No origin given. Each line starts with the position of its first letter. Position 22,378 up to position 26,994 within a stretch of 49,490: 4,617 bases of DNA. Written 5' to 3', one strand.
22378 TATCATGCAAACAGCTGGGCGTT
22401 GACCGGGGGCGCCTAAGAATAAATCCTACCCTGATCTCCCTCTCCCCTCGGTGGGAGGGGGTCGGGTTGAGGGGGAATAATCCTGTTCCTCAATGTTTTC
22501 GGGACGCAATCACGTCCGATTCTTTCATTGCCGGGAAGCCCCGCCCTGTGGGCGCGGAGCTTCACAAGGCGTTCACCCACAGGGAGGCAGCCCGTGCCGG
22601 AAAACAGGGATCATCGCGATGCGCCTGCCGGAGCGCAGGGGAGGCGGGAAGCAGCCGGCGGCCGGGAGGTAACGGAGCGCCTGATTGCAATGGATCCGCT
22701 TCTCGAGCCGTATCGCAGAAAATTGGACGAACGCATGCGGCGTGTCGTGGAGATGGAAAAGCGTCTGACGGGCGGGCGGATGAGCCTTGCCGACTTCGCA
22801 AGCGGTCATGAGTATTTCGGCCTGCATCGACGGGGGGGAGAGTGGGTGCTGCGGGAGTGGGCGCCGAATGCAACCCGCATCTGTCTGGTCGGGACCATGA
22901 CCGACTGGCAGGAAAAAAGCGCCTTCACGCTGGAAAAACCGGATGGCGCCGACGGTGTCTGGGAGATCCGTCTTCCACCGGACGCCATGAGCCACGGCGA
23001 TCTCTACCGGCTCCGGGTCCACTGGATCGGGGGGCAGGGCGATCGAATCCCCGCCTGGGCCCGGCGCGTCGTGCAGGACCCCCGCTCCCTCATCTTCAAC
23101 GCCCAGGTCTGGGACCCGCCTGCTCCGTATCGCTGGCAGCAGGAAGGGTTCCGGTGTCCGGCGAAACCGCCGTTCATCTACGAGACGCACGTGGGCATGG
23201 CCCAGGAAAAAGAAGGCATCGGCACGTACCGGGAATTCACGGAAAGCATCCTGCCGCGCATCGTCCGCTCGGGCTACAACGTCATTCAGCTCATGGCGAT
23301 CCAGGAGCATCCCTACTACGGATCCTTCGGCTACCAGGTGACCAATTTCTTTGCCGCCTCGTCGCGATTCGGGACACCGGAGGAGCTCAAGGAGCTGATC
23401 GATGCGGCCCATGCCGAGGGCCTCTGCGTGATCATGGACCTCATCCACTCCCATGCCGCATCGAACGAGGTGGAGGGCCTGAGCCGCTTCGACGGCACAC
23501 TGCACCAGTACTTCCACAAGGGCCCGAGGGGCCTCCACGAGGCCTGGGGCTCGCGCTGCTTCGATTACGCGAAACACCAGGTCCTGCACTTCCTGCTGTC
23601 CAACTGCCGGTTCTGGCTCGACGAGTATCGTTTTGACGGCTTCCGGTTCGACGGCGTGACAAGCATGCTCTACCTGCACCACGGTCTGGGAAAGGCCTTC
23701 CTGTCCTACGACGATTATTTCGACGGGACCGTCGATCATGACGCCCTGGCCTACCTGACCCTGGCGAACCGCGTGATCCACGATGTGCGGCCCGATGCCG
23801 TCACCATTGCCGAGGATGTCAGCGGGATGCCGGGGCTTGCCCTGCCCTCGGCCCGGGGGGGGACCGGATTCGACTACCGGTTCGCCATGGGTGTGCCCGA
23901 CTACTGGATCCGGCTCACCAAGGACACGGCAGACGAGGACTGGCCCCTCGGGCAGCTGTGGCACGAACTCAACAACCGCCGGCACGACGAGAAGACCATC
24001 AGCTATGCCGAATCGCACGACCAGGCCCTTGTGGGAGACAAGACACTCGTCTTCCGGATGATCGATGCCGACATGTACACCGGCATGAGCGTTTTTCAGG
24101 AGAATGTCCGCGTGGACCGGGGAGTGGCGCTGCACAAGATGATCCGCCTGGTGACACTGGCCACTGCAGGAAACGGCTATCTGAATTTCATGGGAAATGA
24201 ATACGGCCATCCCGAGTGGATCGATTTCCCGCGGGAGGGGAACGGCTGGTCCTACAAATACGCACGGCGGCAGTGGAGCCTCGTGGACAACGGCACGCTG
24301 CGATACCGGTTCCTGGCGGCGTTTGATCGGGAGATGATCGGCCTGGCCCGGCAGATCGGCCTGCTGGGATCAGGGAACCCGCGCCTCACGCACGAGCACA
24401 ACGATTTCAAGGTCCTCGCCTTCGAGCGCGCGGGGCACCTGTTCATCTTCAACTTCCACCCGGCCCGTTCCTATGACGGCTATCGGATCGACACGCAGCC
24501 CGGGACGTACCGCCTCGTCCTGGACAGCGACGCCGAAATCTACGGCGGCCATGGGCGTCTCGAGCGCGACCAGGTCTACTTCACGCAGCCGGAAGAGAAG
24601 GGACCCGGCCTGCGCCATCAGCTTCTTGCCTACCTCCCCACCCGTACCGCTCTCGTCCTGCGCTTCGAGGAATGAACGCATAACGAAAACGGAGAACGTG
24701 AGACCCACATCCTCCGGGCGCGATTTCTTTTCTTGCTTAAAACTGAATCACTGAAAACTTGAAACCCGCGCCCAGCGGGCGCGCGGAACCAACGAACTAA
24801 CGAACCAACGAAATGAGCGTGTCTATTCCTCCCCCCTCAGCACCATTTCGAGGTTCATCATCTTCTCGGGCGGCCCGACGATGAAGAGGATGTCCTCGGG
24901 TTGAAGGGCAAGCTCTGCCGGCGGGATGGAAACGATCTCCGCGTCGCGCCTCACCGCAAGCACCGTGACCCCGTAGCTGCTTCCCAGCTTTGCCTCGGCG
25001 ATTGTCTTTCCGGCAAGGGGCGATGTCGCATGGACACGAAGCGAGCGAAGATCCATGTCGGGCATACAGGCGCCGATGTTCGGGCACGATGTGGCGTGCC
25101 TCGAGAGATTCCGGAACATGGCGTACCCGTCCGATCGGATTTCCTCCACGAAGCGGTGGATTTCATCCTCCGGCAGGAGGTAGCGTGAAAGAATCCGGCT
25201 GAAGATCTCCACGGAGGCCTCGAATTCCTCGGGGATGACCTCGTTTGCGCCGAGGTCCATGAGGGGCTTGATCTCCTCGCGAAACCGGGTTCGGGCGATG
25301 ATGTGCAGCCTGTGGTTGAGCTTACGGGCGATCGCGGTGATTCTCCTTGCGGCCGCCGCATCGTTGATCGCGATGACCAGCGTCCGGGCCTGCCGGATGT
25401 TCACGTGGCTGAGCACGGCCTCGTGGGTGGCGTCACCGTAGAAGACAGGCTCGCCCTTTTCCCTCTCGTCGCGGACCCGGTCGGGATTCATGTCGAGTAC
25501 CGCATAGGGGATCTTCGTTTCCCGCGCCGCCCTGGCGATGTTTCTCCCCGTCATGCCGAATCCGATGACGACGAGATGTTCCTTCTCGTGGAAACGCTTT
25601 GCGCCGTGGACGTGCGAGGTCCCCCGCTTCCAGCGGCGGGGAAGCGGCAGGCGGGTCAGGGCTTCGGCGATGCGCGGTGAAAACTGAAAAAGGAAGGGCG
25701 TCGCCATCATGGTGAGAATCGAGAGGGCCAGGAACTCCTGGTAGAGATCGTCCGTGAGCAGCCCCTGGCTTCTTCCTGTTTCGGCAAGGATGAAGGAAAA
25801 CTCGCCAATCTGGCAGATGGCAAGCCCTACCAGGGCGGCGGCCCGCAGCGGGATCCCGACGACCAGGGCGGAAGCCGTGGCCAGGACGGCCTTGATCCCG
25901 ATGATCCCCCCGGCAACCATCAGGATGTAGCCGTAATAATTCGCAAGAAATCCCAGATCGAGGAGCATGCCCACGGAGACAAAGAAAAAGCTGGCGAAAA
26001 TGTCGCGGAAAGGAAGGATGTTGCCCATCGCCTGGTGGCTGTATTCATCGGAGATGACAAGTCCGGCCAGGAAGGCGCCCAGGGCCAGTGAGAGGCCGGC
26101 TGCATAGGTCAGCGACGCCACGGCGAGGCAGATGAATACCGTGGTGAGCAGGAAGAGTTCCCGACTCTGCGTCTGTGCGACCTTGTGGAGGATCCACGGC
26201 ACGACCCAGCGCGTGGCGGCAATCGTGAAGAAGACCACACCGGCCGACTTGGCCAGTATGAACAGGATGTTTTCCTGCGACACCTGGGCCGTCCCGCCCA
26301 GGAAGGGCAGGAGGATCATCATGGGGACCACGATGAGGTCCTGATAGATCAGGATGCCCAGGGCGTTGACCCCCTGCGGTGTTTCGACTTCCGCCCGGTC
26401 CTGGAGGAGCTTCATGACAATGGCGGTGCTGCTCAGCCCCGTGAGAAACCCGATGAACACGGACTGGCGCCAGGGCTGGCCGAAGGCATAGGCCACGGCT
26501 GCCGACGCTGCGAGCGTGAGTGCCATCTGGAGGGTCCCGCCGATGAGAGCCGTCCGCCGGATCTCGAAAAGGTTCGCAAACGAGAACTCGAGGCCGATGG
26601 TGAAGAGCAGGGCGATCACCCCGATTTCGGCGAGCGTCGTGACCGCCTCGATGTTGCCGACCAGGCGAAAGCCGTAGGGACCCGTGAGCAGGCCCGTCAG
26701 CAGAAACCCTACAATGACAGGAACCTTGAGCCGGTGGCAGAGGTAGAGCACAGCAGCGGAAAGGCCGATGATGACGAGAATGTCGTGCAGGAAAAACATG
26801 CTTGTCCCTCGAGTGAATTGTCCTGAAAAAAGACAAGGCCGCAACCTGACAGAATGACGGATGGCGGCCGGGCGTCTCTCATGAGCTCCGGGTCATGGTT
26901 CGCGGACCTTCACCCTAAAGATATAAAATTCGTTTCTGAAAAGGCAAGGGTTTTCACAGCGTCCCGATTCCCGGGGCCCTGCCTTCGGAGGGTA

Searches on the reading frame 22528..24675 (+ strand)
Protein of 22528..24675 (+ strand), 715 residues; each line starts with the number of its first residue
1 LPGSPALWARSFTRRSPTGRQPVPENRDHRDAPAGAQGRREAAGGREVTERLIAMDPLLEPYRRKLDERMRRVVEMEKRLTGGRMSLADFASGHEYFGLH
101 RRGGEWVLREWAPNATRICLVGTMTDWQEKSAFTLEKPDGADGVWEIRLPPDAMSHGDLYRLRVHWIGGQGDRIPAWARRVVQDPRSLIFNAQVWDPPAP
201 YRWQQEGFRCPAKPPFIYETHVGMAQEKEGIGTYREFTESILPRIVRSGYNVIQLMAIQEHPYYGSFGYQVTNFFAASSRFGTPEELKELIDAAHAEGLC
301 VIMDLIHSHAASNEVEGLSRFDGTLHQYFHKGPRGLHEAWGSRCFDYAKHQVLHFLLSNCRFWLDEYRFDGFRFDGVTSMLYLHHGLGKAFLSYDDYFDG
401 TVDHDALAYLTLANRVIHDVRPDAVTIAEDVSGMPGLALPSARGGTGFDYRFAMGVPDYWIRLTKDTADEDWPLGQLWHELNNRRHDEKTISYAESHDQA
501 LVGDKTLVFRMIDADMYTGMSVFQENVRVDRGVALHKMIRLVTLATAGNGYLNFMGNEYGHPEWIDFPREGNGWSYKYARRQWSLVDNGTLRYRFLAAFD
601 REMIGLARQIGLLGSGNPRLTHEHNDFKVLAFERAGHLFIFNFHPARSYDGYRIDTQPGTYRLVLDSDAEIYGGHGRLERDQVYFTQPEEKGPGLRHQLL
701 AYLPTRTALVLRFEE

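Call 41: search_protein_families(library=pfam, proteins=[window:22528-24675:+], max_evalue=0.00001)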
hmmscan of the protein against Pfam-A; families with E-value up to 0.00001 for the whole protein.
window:22528-24675:+ (715 aa): 3 families
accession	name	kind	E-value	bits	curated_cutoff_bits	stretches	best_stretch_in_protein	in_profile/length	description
PF02806.24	Alpha-amylase_C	-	3.3e-18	66.2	21.2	1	622-713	4-94/95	Alpha amylase, C-terminal all-beta domain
PF00128.31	Alpha-amylase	-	1.4e-12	48.1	22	1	249-312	32-94/446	Alpha amylase, catalytic domain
PF02922.24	CBM_48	-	4.2e-11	43.4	22.4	1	97-178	2-83/83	Carbohydrate-binding module 48 (Isoamylase N-terminal domain)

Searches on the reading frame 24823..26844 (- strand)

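Call 7: search_protein_families(library=pfam, proteins=[window:24823-26844:-])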
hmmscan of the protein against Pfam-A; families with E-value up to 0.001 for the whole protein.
window:24823-26844:- (673 aa): 3 families
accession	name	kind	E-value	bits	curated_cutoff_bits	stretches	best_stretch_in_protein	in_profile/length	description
PF00999.27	Na_H_Exchanger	-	7.6e-59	199.9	26.2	1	28-385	2-373/375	Sodium/hydrogen exchanger, transmembrane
PF02254.24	TrkA_N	-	3e-26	92.5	23.8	1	425-537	2-114/116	TrkA-N domain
PF02080.26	TrkA_C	-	1.4e-15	57.4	27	1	600-666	2-67/71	TrkA-C domain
